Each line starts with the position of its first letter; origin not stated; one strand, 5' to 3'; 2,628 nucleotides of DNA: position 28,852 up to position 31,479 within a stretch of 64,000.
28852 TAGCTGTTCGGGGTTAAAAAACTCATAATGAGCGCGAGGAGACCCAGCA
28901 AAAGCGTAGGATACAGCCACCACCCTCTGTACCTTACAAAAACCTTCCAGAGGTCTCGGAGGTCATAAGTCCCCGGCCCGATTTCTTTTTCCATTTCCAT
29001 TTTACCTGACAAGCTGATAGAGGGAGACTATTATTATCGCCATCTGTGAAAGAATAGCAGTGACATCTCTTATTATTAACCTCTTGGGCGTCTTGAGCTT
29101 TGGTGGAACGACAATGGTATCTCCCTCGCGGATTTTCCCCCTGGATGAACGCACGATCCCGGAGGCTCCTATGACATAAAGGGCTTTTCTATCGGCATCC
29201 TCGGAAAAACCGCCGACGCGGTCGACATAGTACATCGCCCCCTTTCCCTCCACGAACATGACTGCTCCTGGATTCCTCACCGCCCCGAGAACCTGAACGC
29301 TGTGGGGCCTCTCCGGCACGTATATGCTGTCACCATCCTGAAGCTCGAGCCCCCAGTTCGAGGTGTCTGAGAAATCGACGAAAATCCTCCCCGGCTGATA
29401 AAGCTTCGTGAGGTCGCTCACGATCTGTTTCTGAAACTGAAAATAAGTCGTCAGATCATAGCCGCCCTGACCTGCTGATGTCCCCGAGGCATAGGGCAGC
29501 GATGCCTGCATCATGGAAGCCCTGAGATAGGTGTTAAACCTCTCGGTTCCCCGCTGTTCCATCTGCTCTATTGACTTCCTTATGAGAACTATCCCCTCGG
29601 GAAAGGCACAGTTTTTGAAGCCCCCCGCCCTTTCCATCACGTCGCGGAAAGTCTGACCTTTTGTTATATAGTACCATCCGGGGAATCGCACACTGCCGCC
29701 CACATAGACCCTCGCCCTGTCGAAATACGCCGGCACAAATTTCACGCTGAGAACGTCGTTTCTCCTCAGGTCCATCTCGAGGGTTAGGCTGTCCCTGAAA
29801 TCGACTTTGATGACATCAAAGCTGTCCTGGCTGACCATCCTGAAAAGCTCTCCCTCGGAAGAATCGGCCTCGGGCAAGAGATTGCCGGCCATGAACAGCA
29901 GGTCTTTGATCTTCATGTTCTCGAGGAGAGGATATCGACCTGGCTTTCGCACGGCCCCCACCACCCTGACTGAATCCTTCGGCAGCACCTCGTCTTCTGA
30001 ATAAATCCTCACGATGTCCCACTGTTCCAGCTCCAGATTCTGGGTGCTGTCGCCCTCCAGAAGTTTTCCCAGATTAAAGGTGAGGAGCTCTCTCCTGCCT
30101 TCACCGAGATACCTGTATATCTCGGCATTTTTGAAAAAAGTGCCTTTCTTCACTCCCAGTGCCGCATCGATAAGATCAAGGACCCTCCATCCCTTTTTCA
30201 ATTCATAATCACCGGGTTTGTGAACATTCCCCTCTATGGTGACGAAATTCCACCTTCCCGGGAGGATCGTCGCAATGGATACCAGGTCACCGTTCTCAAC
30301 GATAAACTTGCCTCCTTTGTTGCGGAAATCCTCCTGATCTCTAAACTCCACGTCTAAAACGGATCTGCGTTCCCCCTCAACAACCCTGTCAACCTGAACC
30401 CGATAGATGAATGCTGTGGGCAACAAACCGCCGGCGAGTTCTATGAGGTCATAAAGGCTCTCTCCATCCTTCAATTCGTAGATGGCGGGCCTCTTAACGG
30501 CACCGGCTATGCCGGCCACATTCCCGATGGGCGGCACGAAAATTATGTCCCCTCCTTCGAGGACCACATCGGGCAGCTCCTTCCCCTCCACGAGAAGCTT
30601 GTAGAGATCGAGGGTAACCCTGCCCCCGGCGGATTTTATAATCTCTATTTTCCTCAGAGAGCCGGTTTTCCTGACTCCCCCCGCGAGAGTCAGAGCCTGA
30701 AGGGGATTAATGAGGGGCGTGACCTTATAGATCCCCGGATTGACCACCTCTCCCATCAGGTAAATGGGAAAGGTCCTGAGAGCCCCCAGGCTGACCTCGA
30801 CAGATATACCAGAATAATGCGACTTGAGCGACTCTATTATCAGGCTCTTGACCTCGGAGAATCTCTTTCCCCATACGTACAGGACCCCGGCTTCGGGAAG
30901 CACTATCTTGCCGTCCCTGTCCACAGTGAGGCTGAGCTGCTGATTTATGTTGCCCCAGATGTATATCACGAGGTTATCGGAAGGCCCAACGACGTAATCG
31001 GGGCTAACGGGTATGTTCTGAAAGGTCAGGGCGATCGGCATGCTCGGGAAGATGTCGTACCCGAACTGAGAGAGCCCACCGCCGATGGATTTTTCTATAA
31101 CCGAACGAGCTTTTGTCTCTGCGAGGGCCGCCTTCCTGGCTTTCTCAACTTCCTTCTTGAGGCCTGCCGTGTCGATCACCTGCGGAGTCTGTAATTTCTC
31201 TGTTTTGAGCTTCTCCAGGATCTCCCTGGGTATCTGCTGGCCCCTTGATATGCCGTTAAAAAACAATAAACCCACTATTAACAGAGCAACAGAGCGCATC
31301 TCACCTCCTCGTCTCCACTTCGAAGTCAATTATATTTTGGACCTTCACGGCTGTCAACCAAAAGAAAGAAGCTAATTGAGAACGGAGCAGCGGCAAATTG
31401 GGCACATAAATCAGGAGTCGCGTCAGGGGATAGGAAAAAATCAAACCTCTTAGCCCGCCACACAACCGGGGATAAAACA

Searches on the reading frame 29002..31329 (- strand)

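Call 71: search_protein_families(library=pfam, proteins=[window:29002-31329:-], max_evalue=0.000001)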
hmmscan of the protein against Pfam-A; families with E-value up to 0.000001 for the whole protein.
window:29002-31329:- (775 aa): 3 families
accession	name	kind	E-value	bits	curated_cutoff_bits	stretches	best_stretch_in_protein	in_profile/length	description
PF10531.15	SLBB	-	6.3e-43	144.9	27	1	273-318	3-47/55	SLBB domain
PF22461.2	SLBB_2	-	5.3e-33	113.4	27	0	189-265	3-79/79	SLBB domain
PF02563.21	Poly_export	-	7.9e-15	55.2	28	1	108-181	3-76/77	Polysaccharide biosynthesis/export protein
